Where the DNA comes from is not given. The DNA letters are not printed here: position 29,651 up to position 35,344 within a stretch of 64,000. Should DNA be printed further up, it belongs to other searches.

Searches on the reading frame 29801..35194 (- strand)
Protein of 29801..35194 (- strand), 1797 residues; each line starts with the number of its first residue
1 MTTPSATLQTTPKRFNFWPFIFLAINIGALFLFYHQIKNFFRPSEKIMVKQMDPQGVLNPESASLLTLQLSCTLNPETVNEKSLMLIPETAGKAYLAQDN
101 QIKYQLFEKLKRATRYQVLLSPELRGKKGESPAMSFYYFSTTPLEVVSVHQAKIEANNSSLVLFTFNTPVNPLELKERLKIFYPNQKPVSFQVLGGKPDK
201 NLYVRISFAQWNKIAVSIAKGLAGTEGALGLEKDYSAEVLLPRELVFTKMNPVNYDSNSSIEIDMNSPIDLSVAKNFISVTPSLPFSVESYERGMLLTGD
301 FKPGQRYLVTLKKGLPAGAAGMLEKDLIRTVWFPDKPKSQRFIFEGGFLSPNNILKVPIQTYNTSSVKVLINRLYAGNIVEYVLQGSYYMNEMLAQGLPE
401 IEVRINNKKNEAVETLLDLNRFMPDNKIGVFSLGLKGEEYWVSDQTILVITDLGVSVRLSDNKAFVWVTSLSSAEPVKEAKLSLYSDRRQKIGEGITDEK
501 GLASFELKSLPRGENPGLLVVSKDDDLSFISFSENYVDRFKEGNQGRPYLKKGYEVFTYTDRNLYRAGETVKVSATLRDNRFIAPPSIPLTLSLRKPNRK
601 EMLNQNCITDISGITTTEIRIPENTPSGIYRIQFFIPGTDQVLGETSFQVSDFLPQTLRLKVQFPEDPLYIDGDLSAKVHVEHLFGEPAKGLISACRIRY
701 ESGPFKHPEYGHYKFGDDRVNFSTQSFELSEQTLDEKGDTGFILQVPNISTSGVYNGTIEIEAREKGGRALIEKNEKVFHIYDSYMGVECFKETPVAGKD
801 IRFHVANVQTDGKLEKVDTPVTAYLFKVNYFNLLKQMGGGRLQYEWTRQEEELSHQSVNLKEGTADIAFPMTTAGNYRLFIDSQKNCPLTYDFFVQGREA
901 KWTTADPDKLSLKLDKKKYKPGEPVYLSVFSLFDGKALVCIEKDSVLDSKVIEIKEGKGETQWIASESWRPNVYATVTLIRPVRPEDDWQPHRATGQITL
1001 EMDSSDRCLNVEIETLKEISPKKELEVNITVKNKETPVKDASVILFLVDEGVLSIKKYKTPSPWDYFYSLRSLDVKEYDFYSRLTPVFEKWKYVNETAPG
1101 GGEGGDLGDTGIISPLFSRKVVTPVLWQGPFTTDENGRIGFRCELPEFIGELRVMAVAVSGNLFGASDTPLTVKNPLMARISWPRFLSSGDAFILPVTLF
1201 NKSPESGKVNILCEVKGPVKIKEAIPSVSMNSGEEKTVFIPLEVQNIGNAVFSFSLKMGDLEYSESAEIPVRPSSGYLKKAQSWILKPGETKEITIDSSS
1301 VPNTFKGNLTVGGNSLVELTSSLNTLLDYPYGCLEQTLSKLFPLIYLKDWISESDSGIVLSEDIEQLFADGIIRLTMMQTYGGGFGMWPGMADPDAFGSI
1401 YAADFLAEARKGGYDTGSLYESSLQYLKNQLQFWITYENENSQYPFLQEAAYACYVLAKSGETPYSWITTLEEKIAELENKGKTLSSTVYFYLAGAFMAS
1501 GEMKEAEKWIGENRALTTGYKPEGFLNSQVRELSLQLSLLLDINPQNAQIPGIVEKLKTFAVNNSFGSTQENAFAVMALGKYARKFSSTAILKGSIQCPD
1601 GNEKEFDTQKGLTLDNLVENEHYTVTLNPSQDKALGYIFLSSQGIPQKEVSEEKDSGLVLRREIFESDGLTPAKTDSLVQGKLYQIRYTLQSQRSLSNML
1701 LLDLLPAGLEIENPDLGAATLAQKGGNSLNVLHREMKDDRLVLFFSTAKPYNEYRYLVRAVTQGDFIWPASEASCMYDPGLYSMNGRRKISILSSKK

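Call 17: search_protein_families(library=ncbifam, proteins=[window:29801-35194:-], max_evalue=0.01)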
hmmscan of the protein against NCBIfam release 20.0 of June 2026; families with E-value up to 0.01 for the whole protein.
window:29801-35194:- (1797 aa): 0 families

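Call 28: search_protein_families(library=pfam, proteins=[window:29801-35194:-], max_evalue=0.0001)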
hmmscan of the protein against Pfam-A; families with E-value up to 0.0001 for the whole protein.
window:29801-35194:- (1797 aa): 8 families
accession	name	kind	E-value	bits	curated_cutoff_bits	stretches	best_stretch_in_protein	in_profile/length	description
PF17973.7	bMG10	-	1.4e-23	83.9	26.2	1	1657-1779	1-130/131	Bacterial Alpha-2-macroglobulin MG10 domain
PF01835.25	MG2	-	1e-21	77.5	32.8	1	556-650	2-96/96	MG2 domain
PF11974.14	bMG3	-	6e-20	71.6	34.9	1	450-540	1-94/103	Bacterial alpha-2-macroglobulin MG3 domain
PF07703.20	A2M_BRD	-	1.6e-17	64.6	22.7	1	910-1054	1-139/140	Alpha-2-macroglobulin bait region domain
PF00207.28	A2M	-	6.2e-12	45.6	21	1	1125-1211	2-90/92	Alpha-2-macroglobulin family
PF17972.7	bMG5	-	9.6e-11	42.6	26.5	1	659-772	4-118/127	Bacterial Alpha-2-macroglobulin MG5 domain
PF17962.7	bMG6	-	1.2e-06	29.1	23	1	793-886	9-100/112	Bacterial macroglobulin domain 6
PF13205.12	Big_5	-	7.1e-06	27.1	23.6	0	65-140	24-104/105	Bacterial Ig-like domain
